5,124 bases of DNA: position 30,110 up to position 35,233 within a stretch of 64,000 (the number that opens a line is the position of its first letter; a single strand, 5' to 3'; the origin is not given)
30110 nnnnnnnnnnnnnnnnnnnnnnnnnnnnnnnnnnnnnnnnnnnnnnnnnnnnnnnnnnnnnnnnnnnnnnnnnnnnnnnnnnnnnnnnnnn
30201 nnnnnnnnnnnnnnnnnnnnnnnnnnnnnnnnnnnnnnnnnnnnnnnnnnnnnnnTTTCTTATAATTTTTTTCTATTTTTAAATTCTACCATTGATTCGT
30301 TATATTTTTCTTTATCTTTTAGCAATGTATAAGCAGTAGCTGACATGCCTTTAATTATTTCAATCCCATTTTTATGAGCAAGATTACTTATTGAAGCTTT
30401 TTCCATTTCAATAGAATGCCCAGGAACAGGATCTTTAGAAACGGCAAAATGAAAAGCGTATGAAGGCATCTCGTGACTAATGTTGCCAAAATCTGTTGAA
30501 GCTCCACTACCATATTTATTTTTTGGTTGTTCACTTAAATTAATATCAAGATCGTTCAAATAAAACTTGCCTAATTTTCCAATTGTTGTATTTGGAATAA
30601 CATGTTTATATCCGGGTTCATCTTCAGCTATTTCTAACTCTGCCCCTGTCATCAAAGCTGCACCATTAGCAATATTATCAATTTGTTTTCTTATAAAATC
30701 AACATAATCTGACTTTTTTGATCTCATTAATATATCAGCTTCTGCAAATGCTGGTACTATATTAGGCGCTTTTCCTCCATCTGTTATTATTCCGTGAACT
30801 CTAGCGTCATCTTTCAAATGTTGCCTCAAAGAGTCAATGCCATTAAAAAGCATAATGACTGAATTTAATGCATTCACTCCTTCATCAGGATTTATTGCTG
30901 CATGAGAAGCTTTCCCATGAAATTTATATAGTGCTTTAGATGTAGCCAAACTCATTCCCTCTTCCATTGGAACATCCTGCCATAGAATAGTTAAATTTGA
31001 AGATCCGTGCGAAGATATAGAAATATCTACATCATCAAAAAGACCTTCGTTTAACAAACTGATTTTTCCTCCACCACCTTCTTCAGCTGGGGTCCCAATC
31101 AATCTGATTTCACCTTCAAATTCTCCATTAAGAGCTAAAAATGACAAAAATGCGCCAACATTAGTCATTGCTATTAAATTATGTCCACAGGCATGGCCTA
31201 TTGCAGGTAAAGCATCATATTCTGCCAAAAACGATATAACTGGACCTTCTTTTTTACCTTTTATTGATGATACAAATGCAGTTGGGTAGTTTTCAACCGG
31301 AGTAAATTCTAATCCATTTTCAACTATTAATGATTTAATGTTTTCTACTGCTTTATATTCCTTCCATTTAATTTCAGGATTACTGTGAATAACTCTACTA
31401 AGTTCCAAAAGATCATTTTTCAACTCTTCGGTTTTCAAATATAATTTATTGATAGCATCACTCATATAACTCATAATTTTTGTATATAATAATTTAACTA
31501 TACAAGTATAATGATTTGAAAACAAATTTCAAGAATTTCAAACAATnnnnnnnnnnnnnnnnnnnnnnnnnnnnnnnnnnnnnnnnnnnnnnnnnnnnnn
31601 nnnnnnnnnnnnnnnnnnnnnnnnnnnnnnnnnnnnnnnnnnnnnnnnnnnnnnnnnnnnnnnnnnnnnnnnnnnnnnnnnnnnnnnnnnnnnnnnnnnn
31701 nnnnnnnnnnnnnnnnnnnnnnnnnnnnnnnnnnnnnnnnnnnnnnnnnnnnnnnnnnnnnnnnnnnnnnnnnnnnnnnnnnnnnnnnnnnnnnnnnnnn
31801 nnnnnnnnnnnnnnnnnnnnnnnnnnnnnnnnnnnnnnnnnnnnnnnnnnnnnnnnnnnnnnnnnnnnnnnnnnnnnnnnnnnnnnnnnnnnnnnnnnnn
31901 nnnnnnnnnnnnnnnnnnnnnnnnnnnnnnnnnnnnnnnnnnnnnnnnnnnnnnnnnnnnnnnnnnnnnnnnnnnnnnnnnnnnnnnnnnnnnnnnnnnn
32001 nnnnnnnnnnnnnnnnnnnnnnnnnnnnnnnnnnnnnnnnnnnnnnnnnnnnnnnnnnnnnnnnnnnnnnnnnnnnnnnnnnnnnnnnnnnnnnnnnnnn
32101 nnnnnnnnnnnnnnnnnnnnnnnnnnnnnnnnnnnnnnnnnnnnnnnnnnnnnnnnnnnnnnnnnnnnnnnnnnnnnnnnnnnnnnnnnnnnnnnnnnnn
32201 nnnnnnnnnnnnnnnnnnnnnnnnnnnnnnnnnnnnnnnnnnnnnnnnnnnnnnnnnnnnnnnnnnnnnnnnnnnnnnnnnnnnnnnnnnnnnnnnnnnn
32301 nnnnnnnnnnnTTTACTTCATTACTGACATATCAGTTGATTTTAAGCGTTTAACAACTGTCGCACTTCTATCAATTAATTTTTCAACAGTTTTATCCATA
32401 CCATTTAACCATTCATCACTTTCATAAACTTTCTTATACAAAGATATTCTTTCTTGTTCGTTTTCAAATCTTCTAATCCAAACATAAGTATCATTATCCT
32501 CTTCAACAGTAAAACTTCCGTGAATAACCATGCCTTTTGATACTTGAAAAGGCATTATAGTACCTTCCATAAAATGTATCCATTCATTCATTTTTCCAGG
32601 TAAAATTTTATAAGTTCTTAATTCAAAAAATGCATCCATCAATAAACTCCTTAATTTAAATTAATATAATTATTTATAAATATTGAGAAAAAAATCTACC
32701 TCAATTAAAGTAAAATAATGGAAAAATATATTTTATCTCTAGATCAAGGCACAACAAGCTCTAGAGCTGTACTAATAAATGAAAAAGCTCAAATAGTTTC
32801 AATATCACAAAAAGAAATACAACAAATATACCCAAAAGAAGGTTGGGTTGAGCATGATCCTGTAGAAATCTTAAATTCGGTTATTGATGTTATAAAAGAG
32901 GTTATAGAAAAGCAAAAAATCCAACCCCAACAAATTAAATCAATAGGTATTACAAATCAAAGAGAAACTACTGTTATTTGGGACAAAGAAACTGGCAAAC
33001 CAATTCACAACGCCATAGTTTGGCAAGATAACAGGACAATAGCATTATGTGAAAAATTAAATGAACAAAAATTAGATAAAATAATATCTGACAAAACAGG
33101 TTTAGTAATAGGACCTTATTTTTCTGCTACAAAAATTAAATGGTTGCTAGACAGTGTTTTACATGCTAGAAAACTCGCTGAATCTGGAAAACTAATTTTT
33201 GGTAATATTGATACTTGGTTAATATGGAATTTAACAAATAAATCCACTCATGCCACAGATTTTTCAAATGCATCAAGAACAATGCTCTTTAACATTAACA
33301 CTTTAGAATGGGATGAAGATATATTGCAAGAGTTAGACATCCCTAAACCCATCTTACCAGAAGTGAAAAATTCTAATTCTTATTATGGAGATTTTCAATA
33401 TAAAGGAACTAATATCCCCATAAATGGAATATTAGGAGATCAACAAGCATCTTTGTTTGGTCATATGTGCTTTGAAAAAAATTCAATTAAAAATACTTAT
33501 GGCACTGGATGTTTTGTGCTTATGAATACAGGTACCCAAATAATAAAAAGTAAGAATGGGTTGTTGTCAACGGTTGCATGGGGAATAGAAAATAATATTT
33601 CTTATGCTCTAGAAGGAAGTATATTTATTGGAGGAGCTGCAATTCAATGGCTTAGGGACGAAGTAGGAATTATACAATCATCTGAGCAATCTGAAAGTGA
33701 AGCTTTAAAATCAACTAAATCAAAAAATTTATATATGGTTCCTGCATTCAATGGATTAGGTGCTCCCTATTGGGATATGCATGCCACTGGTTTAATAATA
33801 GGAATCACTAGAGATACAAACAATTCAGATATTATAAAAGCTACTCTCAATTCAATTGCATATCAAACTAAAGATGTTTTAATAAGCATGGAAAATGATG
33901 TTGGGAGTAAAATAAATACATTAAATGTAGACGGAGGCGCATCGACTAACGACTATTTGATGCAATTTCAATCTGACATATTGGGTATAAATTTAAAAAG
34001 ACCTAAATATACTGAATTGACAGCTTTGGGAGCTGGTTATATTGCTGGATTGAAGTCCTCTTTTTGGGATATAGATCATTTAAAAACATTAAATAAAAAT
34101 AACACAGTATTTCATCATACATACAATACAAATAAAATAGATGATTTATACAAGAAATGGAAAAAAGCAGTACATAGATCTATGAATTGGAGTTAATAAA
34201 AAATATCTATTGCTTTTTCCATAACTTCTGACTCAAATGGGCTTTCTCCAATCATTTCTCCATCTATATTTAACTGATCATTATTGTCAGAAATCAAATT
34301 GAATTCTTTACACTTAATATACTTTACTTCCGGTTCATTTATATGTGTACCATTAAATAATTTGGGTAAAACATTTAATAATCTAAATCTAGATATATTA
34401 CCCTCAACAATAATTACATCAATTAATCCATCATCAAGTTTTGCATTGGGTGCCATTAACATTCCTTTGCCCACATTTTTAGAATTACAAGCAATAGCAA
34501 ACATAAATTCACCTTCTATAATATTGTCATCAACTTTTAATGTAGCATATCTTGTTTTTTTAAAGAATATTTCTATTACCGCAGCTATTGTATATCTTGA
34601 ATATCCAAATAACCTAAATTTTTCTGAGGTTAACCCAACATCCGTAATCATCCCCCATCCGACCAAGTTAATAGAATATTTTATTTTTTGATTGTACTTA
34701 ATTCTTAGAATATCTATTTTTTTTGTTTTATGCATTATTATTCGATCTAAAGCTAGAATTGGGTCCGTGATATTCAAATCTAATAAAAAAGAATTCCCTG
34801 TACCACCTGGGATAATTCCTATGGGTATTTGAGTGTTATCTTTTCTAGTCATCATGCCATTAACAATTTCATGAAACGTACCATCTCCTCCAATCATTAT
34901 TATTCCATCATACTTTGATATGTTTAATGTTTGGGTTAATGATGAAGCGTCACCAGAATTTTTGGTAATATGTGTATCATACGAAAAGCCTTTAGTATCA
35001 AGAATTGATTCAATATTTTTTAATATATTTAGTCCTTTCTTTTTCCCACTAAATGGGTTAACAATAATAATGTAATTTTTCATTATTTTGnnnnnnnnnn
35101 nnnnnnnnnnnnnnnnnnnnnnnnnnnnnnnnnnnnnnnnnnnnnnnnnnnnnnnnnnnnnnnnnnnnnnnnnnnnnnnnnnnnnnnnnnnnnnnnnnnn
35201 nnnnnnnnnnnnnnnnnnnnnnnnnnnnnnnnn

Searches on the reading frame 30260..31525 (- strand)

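Call 61: search_protein_families(library=pfam, max_evalue=0.00001, proteins=[window:30260-31525:-])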
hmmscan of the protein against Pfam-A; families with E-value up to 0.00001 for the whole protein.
window:30260-31525:- (421 aa): 2 families
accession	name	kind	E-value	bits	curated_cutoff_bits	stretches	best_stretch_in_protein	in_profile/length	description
PF07687.19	M20_dimer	-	2.6e-09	37.4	21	1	201-288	12-101/107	Peptidase dimerisation domain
PF01546.33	Peptidase_M20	-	5.3e-08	33.5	24.6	1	111-382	29-193/206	Peptidase family M20/M25/M40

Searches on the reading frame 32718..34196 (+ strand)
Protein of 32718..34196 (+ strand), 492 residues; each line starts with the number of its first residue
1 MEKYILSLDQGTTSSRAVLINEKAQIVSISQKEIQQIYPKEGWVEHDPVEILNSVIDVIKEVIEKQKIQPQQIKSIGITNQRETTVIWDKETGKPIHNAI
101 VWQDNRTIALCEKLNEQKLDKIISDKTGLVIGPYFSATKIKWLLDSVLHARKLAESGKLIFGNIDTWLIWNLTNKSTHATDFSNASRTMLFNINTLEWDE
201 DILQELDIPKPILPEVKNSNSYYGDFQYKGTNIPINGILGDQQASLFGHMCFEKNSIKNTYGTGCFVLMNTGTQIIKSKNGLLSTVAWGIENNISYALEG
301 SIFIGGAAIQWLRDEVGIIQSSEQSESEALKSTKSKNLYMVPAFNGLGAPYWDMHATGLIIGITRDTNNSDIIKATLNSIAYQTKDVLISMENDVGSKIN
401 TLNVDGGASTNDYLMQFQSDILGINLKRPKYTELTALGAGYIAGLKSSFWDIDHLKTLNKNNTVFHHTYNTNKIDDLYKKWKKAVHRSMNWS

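Call 61: search_protein_families(library=pfam, max_evalue=0.00001, proteins=[window:32718-34196:+])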
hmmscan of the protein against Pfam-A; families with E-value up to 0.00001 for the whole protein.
window:32718-34196:+ (492 aa): 2 families
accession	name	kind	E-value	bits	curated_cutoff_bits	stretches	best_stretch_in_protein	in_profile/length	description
PF00370.27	FGGY_N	-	2.1e-77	260.4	28.8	1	4-248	1-245/245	FGGY family of carbohydrate kinases, N-terminal domain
PF02782.22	FGGY_C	-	8.5e-39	133.8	27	1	259-444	3-195/198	FGGY family of carbohydrate kinases, C-terminal domain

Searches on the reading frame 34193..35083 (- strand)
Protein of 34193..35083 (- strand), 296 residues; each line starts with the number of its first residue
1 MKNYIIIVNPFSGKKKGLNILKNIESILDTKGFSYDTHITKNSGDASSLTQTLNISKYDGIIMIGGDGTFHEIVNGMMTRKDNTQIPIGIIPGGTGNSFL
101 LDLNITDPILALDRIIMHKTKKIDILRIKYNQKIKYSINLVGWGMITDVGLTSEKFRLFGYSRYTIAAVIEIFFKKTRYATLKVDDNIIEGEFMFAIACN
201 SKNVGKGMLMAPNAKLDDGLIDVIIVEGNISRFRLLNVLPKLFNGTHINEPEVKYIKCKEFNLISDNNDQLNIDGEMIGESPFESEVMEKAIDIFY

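Call 61: search_protein_families(library=pfam, max_evalue=0.00001, proteins=[window:34193-35083:-])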
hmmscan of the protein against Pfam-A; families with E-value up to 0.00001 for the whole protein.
window:34193-35083:- (296 aa): 2 families
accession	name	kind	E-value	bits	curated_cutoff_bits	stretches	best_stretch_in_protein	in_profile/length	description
PF00781.29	DAGK_cat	-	6.2e-33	113.5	23.6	1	4-127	2-124/125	Diacylglycerol kinase catalytic domain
PF19279.4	YegS_C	-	2.2e-28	99.4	27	1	154-295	16-157/158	YegS C-terminal NAD kinase beta sandwich-like domain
